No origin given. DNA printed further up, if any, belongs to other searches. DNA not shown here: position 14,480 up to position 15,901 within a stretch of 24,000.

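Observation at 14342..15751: RHH protein plus HNH nuclease fused to an unassignable ~270-aa domain: candidate undescribed defence or toxin-antitoxin-like module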

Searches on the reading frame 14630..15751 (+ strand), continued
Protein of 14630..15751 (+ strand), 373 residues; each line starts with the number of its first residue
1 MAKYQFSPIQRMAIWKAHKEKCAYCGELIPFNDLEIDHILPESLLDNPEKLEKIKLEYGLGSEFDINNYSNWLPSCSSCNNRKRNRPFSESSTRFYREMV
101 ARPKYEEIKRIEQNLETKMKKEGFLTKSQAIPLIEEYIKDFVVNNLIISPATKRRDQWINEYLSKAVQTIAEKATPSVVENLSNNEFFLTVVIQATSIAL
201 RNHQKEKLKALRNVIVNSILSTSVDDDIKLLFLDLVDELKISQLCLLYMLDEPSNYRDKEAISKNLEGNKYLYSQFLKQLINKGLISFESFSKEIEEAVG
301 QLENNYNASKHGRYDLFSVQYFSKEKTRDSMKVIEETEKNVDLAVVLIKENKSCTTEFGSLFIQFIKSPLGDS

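Call 18: search_protein_families(library=pfam, proteins=[P0040, P0041, P0049, P0066, P0070, P0097, P0125, P0151, P0164, P0173], max_evalue=0.1)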
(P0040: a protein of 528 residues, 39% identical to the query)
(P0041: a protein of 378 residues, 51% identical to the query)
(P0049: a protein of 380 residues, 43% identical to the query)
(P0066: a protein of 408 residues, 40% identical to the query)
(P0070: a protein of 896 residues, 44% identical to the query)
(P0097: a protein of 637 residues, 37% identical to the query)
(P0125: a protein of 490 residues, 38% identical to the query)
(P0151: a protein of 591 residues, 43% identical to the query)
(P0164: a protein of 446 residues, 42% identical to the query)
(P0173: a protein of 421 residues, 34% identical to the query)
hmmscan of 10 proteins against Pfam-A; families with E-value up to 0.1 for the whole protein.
P0040 (528 aa): 3 families
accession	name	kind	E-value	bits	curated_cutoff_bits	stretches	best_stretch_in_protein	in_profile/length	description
PF14279.12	HNH_5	-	0.00028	21.2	27.5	1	25-47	1-23/56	HNH endonuclease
PF01844.29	HNH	-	0.0059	17.2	21.4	0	25-46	1-23/47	HNH endonuclease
PF02945.21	Endonuclease_7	-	0.038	14.3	23.6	0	5-41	6-44/82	Recombination endonuclease VII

P0041 (378 aa): 3 families
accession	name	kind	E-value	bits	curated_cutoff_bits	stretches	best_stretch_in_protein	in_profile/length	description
PF01844.29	HNH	-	0.00026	21.5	21.4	0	22-48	1-27/47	HNH endonuclease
PF14279.12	HNH_5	-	0.01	16.2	27.5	1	22-42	1-21/56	HNH endonuclease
PF09249.16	tRNA_NucTransf2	-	0.061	14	27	0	303-334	7-38/113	tRNA nucleotidyltransferase, second domain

P0049 (380 aa): 3 families
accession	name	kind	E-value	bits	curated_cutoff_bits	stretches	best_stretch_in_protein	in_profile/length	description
PF01844.29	HNH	-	2.4e-05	24.8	21.4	1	22-46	1-25/47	HNH endonuclease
PF13395.12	HNH_4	-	0.00041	20.7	22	0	22-45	1-29/54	HNH endonuclease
PF14279.12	HNH_5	-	0.022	15.1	27.5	0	22-43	1-22/56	HNH endonuclease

P0066 (408 aa): 5 families
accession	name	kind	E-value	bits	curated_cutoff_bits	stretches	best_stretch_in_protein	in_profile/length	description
PF13365.12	Trypsin_2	-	1.4e-15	58.8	27.6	1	250-378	1-144/144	Trypsin-like peptidase domain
PF01844.29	HNH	-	1.8e-05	25.2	21.4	0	22-47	1-26/47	HNH endonuclease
PF14279.12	HNH_5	-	0.00061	20.1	27.5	1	22-44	1-23/56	HNH endonuclease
PF13395.12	HNH_4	-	0.0085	16.5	22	0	22-44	1-28/54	HNH endonuclease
PF05579.19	Peptidase_S32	-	0.03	14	24.7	0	250-387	114-233/297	Equine arteritis virus serine endopeptidase S32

P0070 (896 aa): 32 families (the best 25 are shown)
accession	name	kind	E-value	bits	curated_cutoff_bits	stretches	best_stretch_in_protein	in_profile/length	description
PF07719.23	TPR_2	-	3.3e-72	233.1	27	10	439-471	2-34/34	Tetratricopeptide repeat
PF00515.34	TPR_1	-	3.5e-71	232.8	27.8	11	439-471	2-34/34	Tetratricopeptide repeat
PF13181.12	TPR_8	-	4.1e-59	192.2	25.7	10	610-641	3-34/34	Tetratricopeptide repeat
PF13431.12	TPR_17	-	5.2e-53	173.4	24.4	8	460-491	1-32/34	Tetratricopeptide repeat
PF13424.12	TPR_12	-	8.1e-41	138.5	30.1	5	541-606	4-77/77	Tetratricopeptide repeat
PF13414.12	TPR_11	-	3.5e-36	123.1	26.8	5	447-485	3-41/42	TPR repeat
PF14559.12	TPR_19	-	2.5e-35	121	25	9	823-866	2-45/68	Tetratricopeptide repeat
PF23914.1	TPR_CcmH_CycH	-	2.7e-32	112.2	42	4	768-879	40-154/158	Cytochrome c-type biogenesis protein H TPR domain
PF13428.12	TPR_14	-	4.8e-30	101.4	23.5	3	508-548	3-43/44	Tetratricopeptide repeat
PF13371.12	TPR_9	-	1.6e-24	86.1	35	3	683-729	2-48/73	Tetratricopeptide repeat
PF13374.12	TPR_10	-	2.2e-24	85.1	27.5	0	442-467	6-31/42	Tetratricopeptide repeat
PF13432.12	TPR_16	-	2.7e-24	85.7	32.7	2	817-865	2-50/65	Tetratricopeptide repeat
PF13176.12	TPR_7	-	2.6e-17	61.8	27.9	1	610-639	1-30/36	Tetratricopeptide repeat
PF25063.1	ARM_TT21_C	-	1.2e-16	61.7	35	5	778-844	95-161/209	Tetratricopeptide repeat protein 21 C-terminal ARM domain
PF12895.13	ANAPC3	-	9.7e-16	58.3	27.2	2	450-530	1-80/82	Anaphase-promoting complex, cyclosome, subunit 3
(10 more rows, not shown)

P0097 (637 aa): 2 families
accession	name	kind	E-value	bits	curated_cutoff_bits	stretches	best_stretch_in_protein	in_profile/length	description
PF01844.29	HNH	-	2.3e-05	24.9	21.4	1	22-51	1-29/47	HNH endonuclease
PF02945.21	Endonuclease_7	-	0.047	14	23.6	0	3-39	7-44/82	Recombination endonuclease VII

P0125 (490 aa): 4 families
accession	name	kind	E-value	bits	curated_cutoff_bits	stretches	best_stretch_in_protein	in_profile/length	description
PF01844.29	HNH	-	2.7e-05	24.6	21.4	1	22-50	1-29/47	HNH endonuclease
PF07510.16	GmrSD_C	-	0.00018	21.8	23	1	31-104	50-117/138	GmrSD restriction endonucleases, C-terminal domain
PF14279.12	HNH_5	-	0.00025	21.4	27.5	1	22-47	1-26/56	HNH endonuclease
PF13395.12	HNH_4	-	0.0022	18.4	22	0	22-41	1-25/54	HNH endonuclease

P0151 (591 aa): 23 families
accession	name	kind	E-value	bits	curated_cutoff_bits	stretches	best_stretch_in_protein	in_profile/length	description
PF00515.34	TPR_1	-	2.6e-23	81.2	27.8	3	442-472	4-34/34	Tetratricopeptide repeat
PF07719.23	TPR_2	-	5.8e-23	79.5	27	4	441-472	3-34/34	Tetratricopeptide repeat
PF13181.12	TPR_8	-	2.4e-20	71.3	25.7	3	508-539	2-33/34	Tetratricopeptide repeat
PF14559.12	TPR_19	-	2.5e-14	53.8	25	3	518-575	2-60/68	Tetratricopeptide repeat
PF13431.12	TPR_17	-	3.2e-10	39.9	24.4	1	461-493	1-33/34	Tetratricopeptide repeat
PF13424.12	TPR_12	-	1.7e-09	38.2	30.1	1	474-537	4-75/77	Tetratricopeptide repeat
PF23914.1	TPR_CcmH_CycH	-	2.1e-08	34.6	42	1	464-574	41-154/158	Cytochrome c-type biogenesis protein H TPR domain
PF13414.12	TPR_11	-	2.2e-08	34.1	26.8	1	454-487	9-42/42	TPR repeat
PF13428.12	TPR_14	-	7.5e-08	32.8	23.5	1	451-482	13-44/44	Tetratricopeptide repeat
PF13395.12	HNH_4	-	9.4e-07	29.1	22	1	28-51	1-28/54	HNH endonuclease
PF01844.29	HNH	-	2.2e-06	28.1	21.4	1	28-55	1-28/47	HNH endonuclease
PF13432.12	TPR_16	-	3.2e-06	27.9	32.7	1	451-496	9-54/65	Tetratricopeptide repeat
PF07510.16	GmrSD_C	-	7.9e-06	26.3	23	1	5-127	15-133/138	GmrSD restriction endonucleases, C-terminal domain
PF12895.13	ANAPC3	-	1.2e-05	26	27.2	1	451-531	1-80/82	Anaphase-promoting complex, cyclosome, subunit 3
PF13176.12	TPR_7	-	2.2e-05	24.6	27.9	1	475-503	1-29/36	Tetratricopeptide repeat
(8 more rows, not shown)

P0164 (446 aa): 2 families
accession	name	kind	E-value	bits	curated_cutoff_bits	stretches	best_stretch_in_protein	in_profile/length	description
PF01844.29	HNH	-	0.00099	19.7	21.4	0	99-116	28-45/47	HNH endonuclease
PF14279.12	HNH_5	-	0.075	13.4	27.5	0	54-76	1-23/56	HNH endonuclease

P0173 (421 aa): 2 families
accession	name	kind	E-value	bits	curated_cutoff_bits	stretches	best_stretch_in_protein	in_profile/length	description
PF01844.29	HNH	-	6.4e-06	26.7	21.4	0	22-43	1-23/47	HNH endonuclease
PF14279.12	HNH_5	-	0.00022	21.5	27.5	1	22-44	1-23/56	HNH endonuclease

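Call 22: search_protein_families(library=pfam, proteins=[P0135], max_evalue=1)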
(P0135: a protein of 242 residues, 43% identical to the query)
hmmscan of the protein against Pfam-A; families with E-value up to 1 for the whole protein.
P0135 (242 aa): 0 families

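Call 23: search_protein_families(library=padloc, proteins=[P0135, P0038, P0044], max_evalue=1)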
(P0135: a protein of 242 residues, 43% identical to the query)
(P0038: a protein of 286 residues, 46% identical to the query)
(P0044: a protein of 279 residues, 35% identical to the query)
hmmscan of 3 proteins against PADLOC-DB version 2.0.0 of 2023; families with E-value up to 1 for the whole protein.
P0135 (242 aa): 0 families

P0038 (286 aa): 0 families

P0044 (279 aa): 0 families

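Call 34: predict_structure(alignment_id=A2)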
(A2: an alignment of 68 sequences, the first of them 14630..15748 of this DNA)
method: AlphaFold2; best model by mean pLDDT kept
length: 373 residues; sequences in the alignment: 68
mean_pLDDT: 85.0   pTM: 0.62
mean pLDDT of the five models: 85.0, 82.9, 82.5, 81.0, 80.0
residues with pLDDT >= 90: 195; 70-90: 126; 50-70: 31; < 50: 21
segments of 3 or more residues with pLDDT < 50: 315-328
pLDDT, mean of each block of 10 residues (from residue 1): 74 91 92 88 89 89 82 91 80 79 81 84 57 64 82 95 97 96 97 98 96 97 93 98 95 91 91 95 94 83 75 51 47 69 92 95 91 52
secondary structure, 60 per line:
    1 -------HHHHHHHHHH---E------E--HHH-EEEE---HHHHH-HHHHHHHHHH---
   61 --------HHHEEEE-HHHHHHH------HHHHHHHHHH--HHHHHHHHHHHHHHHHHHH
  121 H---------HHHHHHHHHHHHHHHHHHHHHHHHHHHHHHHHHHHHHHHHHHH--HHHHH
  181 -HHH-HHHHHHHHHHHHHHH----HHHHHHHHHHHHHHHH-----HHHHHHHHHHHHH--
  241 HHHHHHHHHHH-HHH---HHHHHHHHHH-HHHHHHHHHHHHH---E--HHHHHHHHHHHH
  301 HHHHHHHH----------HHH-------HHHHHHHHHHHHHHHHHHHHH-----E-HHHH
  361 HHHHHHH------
elements in order: H8-17 E35-38 H42-46 H48-57 E72-75 H77-83 H90-99 H102-121 H131-173 H176-180 H186-200 H205-220 H226-238 H241-251 H259-268 H270-282 H289-308 H329-349 H357-367

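Call 36: fold_search(model_id=the predicted structure, library=pdb)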
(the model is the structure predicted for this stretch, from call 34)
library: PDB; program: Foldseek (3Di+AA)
matches with E <= 10: 50; with E <= 0.001: 0
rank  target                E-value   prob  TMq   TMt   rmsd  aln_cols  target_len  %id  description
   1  8d2k_A                1.4e-01  0.47  0.17  0.07  19.8       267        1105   14  Structure of Acidothermus cellulolyticus Cas9 ternary complex (Cleavage Intermediate 2) (released 2023-12-20)
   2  4ogc                  2.2e-01  0.97  0.18  0.08   7.1       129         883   21  Crystal structure of the Type II-C Cas9 enzyme from Actinomyces naeslundii (released 2014-02-12)
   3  4oge                  3.1e-01  0.94  0.18  0.08   7.3       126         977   21  Crystal structure of the Type II-C Cas9 enzyme from Actinomyces naeslundii (released 2014-02-12)
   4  9nlg_B                5.7e-01  0.91  0.18  0.18   4.4       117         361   11  CBASS Pseudomonas syringae Cap5 tetramer with 3'2'-c-GAMP cyclic dinucleotide ligand (His56Ala mutant without Mg2+ ion (released 2025-06-18)
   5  8fmf_D                7.3e-01  0.82  0.16  0.17   4.2       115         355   12  Structure of CBASS Cap5 from Pseudomonas syringae as an activated tetramer with the cyclic dinucleotide 3'2'-c-diAMP l (released 2024-02-07)
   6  8fmf_B                9.3e-01  0.63  0.15  0.16   4.5       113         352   14  Structure of CBASS Cap5 from Pseudomonas syringae as an activated tetramer with the cyclic dinucleotide 3'2'-c-diAMP l (released 2024-02-07)
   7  8ure_A                1.1e+00  0.07  0.14  0.13  20.5       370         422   13  CryoEM Structure of Allosterically Switchable De Novo Protein sr312, in Open State with Effector Peptide (released 2024-08-14)
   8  8fmh_H                1.3e+00  0.47  0.14  0.15  13.8       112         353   11  Structure of CBASS Cap5 from Pseudomonas syringae as an activated tetramer with the cyclic dinucleotide 3'2'-c-dGAMP l (released 2024-02-07)
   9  9hiy_I                2.1e+00  0.07  0.13  0.17  18.1       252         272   12  Cryo-EM structure of CAK (CDK7 D97N mutant) in complex with ATPgS (released 2025-08-20)
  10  9i9j_I                2.2e+00  0.06  0.13  0.17  18.6       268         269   12  Cryo-EM structure of CAK-CDK2 (determined in the presence of ADP-nitrate) (released 2025-10-15)
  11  1kxu                  2.3e+00  0.04  0.11  0.14  18.7       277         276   12  CYCLIN H, A POSITIVE REGULATORY SUBUNIT OF CDK ACTIVATING KINASE (released 1997-01-27)
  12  9drl_B                2.4e+00  0.10  0.18  0.17  16.3       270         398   12  Cryo-EM structure of the T33-549 tetrahedral cage (released 2025-08-06)
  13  8fmh_B                2.5e+00  0.51  0.16  0.17   4.1       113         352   13  Structure of CBASS Cap5 from Pseudomonas syringae as an activated tetramer with the cyclic dinucleotide 3'2'-c-dGAMP l (released 2024-02-07)
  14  9qcx_I                2.8e+00  0.06  0.14  0.19  18.1       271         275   12  Cryo-EM structure of apo-CAK-CDK2-cyclin A2 (released 2025-10-15)
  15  7tm3_6                3.1e+00  0.04  0.11  0.17  18.3       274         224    9  Structure of the rabbit 80S ribosome stalled on a 2-TMD Rhodopsin intermediate in complex with the multipass transloco (released 2022-10-19)
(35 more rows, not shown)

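Call 43: fold_search(model_id=the predicted structure, library=viral)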
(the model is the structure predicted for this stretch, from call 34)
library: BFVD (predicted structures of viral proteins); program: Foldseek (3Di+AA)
matches with E <= 10: 93; with E <= 0.001: 0
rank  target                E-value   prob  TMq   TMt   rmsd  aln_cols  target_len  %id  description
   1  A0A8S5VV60            1.2e-03  0.89  0.18  0.17  24.2       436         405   15  (no name in the UniProt tables at hand)
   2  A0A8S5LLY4            1.6e-02  1.00  0.17  0.36   5.1        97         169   28  RECOMBINATION ENDONUCLEASE VII [Siphoviridae sp. ctvok7]
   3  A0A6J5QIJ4            3.1e-02  1.00  0.15  0.33   5.7       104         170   22  HNHc domain containing protein [uncultured Caudovirales phage]
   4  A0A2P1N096            4.9e-02  1.00  0.16  0.63   4.3        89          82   20  (no name in the UniProt tables at hand)
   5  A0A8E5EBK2            5.1e-02  1.00  0.18  0.32   4.4        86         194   27  HNH endonuclease [Tenacibaculum phage Gundel_1]
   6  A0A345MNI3            5.4e-02  0.80  0.16  0.25  21.0       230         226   17  (no name in the UniProt tables at hand)
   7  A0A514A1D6            8.0e-02  0.21  0.16  0.12  25.6       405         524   10  Putative cobalamin adenosyltransferase [Aeromonas phage LAh10]
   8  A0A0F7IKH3            8.4e-02  1.00  0.16  0.39   4.5        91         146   26  HNH endonuclease [Polaribacter phage P12002L]
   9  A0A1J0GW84            1.0e-01  1.00  0.15  0.39   7.6        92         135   23  HNH endonuclease [Streptomyces phage BRock]
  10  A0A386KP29            1.1e-01  0.99  0.16  0.53   4.3        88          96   19  HNH endonuclease [Microbacterium phage Efeko]
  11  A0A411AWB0            1.6e-01  0.98  0.18  0.24   5.9       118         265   19  HNH endonuclease [Pantoea phage vB_PagM_LIET2]
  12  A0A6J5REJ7            2.1e-01  0.99  0.15  0.49   4.3        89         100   19  HNHc domain containing protein [uncultured Caudovirales phage]
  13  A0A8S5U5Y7            2.3e-01  0.97  0.16  0.23   5.4       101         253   19  HNHc [Siphoviridae sp. ctwHj1]
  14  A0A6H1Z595            2.4e-01  0.99  0.19  0.34   4.5       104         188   19  (no name in the UniProt tables at hand)
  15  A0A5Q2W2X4            2.4e-01  0.93  0.15  0.30  13.6       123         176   20  (no name in the UniProt tables at hand)
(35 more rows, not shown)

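Call 55: find_encoding_contigs(protein=P0021, flank=6000, max_places=2)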
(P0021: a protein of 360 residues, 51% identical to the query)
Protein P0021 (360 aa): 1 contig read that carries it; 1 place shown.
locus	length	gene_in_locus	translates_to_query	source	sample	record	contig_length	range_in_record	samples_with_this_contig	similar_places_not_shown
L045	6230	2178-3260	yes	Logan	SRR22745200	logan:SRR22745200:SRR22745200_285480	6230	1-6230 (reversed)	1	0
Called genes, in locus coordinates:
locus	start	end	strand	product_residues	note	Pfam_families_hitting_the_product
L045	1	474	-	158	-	?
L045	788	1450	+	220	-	-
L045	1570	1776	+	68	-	-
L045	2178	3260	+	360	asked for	PF01844:HNH (faint), PF13395:HNH_4 (faint), PF14279:HNH_5 (faint)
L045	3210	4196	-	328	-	PF00145:DNA_methylase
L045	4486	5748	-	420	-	-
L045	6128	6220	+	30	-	-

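Call 56: find_encoding_contigs(protein=P0022, flank=6000, max_places=3)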
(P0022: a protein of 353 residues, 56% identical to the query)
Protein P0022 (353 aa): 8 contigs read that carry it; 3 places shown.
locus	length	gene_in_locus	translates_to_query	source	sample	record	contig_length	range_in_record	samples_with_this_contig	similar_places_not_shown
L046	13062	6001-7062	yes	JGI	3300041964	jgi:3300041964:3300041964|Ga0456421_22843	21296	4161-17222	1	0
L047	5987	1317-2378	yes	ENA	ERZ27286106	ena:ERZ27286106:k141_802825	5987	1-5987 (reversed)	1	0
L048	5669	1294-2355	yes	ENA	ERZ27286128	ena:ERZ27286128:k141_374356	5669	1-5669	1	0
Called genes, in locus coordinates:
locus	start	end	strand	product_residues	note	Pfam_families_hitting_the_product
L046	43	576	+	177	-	-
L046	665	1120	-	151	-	PF00486:Trans_reg_C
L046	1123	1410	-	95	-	PF00072:Response_reg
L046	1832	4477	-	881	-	PF02861:Clp_N, PF23569:NBD_SMAX1 (weak), PF00004:AAA, PF17871:AAA_lid_9, PF07724:AAA_2, PF00004:AAA, PF07728:AAA_5, PF10431:ClpB_D2-small, +11 more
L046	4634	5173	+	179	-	PF13302:Acetyltransf_3, PF00583:Acetyltransf_1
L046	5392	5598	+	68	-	-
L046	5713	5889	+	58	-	-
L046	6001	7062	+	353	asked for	PF01844:HNH (faint), PF13395:HNH_4 (faint)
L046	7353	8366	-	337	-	PF00145:DNA_methylase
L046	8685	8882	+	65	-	-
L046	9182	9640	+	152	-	-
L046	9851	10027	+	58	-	-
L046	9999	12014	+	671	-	PF02463:SMC_N (faint), PF13401:AAA_22 (faint), PF13304:AAA_21, PF13175:AAA_15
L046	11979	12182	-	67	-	-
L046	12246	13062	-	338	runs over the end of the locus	PF08240:ADH_N, PF00107:ADH_zinc_N, PF13602:ADH_zinc_N_2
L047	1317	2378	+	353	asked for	PF01844:HNH (faint), PF13395:HNH_4 (faint)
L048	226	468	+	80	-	PF00583:Acetyltransf_1 (weak), PF13302:Acetyltransf_3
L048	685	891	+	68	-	-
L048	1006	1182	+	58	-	-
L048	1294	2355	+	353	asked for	PF01844:HNH (faint), PF13395:HNH_4 (faint)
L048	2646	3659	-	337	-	PF00145:DNA_methylase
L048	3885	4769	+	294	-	PF26305:CD_NTase_C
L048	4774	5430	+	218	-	PF18153:Cap15_CD_rec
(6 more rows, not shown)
